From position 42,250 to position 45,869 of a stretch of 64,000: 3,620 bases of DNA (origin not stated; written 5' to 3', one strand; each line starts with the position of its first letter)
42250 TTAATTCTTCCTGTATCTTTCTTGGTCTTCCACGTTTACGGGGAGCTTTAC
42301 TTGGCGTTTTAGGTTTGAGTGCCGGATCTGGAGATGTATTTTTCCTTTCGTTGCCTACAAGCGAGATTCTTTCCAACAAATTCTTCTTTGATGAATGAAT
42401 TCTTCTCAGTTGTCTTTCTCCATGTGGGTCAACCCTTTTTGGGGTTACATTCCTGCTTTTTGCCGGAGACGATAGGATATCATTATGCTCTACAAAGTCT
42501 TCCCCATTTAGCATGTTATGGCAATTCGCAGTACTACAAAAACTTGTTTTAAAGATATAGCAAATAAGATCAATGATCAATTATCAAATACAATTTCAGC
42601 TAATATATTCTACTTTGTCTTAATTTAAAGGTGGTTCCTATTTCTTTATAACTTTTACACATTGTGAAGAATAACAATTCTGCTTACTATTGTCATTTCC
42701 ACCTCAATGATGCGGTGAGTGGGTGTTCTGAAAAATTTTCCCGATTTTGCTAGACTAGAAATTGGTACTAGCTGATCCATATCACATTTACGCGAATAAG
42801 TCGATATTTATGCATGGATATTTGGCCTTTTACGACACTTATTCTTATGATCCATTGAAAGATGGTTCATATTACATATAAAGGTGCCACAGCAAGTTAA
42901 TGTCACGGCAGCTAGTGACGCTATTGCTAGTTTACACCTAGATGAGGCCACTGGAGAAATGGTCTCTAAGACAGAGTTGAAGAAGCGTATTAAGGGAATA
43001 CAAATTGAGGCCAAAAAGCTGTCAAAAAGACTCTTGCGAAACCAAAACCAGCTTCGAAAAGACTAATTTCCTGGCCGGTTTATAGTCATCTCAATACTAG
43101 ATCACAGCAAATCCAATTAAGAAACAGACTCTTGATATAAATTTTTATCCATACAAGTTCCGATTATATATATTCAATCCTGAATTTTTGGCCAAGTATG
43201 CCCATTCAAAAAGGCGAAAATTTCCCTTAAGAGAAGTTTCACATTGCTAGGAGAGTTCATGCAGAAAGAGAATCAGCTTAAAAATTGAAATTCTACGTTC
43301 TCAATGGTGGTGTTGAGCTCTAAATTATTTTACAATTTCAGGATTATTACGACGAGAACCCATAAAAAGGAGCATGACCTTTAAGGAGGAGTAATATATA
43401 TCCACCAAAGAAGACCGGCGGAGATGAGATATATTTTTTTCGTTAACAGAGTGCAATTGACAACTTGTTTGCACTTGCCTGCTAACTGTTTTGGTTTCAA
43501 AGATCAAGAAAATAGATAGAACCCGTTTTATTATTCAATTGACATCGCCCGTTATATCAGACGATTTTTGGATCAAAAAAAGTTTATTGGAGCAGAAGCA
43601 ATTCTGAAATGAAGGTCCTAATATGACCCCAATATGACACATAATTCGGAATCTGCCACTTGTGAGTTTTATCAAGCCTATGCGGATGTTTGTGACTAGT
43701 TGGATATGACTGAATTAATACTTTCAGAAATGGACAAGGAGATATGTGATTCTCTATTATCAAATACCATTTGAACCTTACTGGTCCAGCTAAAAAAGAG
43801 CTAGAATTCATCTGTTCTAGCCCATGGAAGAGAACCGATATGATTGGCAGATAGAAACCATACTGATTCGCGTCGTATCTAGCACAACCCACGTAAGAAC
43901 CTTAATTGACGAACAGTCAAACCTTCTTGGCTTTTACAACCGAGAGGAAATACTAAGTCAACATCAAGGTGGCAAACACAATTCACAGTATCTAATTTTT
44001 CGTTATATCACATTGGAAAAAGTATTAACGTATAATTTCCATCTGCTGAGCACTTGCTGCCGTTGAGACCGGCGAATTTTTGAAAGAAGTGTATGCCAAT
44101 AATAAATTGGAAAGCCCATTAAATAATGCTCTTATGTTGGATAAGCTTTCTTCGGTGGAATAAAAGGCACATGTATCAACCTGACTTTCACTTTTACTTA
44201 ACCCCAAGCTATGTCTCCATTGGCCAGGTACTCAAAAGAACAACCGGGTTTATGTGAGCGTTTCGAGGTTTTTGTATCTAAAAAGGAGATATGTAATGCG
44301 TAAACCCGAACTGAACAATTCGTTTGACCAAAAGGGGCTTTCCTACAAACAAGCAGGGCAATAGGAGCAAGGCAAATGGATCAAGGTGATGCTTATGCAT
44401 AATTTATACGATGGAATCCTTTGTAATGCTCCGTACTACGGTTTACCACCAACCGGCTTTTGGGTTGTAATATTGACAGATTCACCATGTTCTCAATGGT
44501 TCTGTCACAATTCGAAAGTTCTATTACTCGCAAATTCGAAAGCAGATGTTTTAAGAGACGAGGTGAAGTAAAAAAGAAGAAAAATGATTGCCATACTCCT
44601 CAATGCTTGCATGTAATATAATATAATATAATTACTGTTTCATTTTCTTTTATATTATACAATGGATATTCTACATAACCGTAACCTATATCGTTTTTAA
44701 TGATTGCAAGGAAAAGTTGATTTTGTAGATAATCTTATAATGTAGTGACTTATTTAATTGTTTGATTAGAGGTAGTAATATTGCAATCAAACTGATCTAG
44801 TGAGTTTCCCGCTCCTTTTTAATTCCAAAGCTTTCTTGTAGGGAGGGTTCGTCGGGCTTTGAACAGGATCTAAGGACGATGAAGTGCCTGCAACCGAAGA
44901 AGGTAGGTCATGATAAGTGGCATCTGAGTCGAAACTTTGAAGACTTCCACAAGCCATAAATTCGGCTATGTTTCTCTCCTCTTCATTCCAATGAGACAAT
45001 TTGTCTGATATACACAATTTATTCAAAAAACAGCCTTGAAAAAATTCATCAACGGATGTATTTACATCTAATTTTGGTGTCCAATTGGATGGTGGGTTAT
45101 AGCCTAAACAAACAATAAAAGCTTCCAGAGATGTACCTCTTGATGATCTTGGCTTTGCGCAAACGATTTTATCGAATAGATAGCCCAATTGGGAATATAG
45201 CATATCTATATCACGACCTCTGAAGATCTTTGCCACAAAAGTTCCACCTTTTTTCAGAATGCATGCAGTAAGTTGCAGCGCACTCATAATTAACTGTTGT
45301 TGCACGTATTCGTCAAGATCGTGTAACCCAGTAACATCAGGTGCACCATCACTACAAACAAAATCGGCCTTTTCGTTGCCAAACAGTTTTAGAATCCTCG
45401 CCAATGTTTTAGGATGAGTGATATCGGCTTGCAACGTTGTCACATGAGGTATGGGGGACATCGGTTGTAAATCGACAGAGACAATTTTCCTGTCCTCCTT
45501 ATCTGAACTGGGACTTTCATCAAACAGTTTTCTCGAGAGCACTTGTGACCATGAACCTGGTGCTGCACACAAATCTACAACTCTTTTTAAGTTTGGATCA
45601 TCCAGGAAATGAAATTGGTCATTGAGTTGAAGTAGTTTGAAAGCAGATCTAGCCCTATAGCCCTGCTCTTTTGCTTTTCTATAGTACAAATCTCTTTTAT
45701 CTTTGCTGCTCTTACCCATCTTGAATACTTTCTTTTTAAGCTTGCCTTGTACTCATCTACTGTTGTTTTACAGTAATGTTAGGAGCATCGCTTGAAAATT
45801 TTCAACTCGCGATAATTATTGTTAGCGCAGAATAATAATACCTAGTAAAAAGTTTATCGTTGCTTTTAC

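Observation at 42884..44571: Full-length decayed lysyl-tRNA synthetase (KRS1-like) gene relic fills the ORC2–TRM7 gap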

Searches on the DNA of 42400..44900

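Call 61: search_rna_families(source=window, start=42400, end=44900, threshold=evalue, max_evalue=1)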
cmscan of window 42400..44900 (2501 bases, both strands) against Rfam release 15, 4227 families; matches with E-value up to 1: 0.
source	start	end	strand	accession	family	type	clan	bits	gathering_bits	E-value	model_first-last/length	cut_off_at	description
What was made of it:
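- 43851..44011 (+): 161-nt insertion absent from every intact copy; origin unknown. Call 61 found no Rfam match.
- There is no Rfam match (call 61).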

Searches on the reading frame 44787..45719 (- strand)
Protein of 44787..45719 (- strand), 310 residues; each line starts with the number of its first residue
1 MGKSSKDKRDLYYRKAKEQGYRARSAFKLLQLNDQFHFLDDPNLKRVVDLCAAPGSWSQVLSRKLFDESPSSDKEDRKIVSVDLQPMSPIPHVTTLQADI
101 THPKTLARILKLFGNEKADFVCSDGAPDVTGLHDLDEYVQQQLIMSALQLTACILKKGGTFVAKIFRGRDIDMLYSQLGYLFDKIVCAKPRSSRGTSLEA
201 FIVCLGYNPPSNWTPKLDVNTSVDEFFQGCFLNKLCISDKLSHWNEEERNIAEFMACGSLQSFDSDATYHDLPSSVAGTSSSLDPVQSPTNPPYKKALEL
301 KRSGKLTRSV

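Call 4: search_protein_families(library=pfam, proteins=[window:44787-45719:-])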
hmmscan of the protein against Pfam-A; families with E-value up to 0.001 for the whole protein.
window:44787-45719:- (310 aa): 1 family
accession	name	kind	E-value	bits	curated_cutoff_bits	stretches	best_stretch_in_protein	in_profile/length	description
PF01728.25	FtsJ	-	7.2e-52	176.4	24.1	1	21-207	1-181/181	FtsJ-like methyltransferase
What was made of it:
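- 44787..45719 (-): TRM7 (right neighbour). Pfam FtsJ PF01728 (call 4).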
